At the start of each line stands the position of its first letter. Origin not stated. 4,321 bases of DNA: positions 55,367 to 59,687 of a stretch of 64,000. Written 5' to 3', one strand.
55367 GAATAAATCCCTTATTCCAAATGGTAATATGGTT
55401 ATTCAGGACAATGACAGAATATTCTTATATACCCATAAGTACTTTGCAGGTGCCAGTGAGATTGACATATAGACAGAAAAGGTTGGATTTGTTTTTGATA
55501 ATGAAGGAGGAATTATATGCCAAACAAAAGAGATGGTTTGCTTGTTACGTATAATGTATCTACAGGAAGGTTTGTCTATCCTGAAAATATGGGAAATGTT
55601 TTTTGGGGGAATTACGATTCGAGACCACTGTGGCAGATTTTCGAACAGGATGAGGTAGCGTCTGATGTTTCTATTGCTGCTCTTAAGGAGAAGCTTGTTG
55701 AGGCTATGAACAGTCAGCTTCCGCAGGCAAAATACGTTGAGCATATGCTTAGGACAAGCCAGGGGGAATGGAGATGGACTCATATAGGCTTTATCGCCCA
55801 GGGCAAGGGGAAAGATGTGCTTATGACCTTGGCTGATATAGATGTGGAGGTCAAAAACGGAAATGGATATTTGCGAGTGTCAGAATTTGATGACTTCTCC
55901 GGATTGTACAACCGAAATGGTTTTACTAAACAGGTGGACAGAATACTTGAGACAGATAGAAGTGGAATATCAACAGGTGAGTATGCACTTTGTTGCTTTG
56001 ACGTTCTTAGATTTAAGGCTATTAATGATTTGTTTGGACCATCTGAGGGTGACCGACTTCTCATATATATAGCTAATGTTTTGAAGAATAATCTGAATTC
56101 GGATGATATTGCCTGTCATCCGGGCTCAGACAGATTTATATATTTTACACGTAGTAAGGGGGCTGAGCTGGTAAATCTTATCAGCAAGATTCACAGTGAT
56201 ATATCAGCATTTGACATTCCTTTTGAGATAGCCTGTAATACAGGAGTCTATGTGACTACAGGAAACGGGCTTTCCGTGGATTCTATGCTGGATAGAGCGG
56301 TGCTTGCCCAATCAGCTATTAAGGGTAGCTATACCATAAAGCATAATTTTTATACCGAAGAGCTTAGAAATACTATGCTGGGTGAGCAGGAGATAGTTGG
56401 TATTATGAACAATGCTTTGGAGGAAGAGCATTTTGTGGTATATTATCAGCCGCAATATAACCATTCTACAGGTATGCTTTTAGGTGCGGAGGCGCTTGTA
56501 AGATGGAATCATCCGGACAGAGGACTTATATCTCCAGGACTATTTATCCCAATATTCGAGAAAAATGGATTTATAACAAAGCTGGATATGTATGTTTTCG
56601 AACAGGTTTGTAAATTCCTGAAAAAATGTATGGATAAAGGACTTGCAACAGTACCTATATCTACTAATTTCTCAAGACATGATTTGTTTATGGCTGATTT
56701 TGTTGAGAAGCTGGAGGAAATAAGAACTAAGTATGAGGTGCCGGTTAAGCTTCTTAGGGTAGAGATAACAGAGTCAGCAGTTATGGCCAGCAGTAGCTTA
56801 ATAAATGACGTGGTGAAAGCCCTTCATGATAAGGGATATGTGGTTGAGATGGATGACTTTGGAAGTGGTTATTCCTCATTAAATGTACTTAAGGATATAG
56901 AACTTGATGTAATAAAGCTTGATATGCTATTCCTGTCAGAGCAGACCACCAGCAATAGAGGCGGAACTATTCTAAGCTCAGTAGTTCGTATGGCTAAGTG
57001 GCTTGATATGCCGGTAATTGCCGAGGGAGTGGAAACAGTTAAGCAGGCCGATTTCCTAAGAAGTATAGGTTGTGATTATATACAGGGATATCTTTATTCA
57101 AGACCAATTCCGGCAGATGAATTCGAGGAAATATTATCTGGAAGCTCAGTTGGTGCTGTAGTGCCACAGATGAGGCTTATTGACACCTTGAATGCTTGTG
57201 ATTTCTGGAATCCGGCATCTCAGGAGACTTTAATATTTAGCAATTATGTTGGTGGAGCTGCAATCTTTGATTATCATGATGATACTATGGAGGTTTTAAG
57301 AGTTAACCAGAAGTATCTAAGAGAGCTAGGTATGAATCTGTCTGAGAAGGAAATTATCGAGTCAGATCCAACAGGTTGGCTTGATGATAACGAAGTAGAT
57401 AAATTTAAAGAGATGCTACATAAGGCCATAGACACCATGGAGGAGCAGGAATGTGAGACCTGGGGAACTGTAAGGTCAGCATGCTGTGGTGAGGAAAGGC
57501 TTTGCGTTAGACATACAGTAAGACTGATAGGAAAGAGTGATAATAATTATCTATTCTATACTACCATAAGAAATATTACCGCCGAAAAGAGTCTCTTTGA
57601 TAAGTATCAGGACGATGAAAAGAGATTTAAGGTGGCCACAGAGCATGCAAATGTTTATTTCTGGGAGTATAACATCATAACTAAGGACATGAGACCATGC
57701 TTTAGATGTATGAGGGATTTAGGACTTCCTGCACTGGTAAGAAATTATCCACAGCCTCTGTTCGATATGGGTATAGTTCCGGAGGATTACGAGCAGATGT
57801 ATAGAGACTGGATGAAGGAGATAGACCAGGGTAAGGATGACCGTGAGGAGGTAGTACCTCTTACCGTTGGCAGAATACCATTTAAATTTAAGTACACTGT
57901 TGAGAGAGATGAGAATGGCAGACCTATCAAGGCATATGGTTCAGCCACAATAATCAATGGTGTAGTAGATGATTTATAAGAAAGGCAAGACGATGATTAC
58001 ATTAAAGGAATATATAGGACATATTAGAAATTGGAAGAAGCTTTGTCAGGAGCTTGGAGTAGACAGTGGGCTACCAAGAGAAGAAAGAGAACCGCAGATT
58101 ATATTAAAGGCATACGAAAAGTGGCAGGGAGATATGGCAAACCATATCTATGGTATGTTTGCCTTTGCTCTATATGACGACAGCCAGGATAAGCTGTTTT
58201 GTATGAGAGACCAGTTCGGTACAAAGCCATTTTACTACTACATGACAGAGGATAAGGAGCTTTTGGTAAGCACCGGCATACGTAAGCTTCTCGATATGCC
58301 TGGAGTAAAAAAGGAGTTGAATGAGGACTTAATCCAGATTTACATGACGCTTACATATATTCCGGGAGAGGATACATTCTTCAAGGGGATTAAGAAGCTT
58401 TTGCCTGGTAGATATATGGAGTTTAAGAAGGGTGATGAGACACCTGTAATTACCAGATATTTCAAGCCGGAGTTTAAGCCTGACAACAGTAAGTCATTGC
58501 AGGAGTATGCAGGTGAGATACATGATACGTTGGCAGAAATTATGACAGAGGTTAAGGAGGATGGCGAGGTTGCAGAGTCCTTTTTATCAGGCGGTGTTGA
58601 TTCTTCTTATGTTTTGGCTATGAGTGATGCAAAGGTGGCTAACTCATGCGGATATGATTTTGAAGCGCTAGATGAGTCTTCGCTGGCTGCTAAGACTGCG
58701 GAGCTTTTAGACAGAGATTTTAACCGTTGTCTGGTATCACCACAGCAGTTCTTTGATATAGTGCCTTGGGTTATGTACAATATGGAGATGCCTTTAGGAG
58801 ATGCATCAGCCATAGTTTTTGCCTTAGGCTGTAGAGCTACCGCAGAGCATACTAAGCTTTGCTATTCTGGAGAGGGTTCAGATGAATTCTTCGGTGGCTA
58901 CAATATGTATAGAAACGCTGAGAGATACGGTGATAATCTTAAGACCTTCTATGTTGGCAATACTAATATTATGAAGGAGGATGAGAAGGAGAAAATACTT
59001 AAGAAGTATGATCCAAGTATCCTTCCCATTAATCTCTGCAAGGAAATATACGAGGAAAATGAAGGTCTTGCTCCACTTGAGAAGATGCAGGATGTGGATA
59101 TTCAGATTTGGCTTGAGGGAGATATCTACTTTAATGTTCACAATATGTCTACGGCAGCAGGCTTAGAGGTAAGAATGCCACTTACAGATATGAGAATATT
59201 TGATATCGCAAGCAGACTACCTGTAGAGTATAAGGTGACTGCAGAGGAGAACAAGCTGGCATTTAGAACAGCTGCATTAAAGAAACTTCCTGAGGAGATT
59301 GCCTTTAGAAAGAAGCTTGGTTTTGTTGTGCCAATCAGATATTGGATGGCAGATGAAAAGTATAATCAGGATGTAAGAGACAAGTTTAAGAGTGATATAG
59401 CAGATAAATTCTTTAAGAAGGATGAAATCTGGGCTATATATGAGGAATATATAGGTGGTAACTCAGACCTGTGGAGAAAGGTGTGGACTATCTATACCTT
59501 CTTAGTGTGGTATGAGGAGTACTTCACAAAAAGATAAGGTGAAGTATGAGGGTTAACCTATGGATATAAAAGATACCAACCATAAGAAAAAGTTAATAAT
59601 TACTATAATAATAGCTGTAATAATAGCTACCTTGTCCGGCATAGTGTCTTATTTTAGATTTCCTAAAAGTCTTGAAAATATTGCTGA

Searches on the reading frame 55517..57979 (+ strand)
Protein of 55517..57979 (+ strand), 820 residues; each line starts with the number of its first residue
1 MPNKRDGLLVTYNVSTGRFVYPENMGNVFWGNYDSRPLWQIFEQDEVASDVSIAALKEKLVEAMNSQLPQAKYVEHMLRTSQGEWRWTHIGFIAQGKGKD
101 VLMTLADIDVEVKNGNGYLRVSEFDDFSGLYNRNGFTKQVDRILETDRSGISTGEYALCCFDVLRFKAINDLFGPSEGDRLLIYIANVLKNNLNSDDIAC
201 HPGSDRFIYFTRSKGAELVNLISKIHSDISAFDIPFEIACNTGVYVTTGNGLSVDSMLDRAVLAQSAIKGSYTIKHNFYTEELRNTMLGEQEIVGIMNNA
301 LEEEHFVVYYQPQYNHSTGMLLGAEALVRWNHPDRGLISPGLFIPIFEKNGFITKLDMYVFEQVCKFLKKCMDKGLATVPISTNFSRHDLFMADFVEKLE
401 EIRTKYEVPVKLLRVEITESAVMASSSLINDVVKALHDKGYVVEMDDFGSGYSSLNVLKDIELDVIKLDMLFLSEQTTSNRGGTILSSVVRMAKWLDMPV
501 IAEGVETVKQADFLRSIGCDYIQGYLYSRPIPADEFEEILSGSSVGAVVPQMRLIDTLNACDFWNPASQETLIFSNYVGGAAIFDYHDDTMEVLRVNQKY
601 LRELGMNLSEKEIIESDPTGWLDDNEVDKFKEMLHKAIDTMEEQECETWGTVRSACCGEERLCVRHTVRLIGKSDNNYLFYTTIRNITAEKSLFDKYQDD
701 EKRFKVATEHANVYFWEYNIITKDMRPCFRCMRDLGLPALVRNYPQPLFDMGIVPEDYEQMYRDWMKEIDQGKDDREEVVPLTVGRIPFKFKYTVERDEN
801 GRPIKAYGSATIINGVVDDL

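Call 82: search_protein_families(library=pfam, proteins=[window:55517-57979:+], max_evalue=0.00001)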
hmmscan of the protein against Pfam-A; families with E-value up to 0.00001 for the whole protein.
window:55517-57979:+ (820 aa): 2 families
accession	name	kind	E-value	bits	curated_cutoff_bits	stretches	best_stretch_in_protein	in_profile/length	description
PF00563.25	EAL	-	1.8e-66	224.4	31.3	1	298-530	5-236/236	EAL domain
PF00990.26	GGDEF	-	5e-18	65.8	23.8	1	124-261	3-147/161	Diguanylate cyclase, GGDEF domain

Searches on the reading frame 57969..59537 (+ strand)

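Call 82: search_protein_families(library=pfam, proteins=[window:57969-59537:+], max_evalue=0.00001)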
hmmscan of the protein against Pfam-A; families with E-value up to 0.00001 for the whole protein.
window:57969-59537:+ (522 aa): 4 families
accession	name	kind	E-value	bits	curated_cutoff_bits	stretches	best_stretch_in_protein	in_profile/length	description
PF00733.27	Asn_synthase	-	5.9e-56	191.1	21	1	203-516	21-354/354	Asparagine synthase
PF13537.11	GATase_7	-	1.6e-19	70.6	25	1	15-108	28-122/123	Glutamine amidotransferase domain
PF13522.11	GATase_6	-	5.3e-13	49.5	27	1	17-96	45-123/130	Glutamine amidotransferase domain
PF12481.13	DUF3700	-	7.5e-06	26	27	0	16-102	82-171/228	Aluminium induced protein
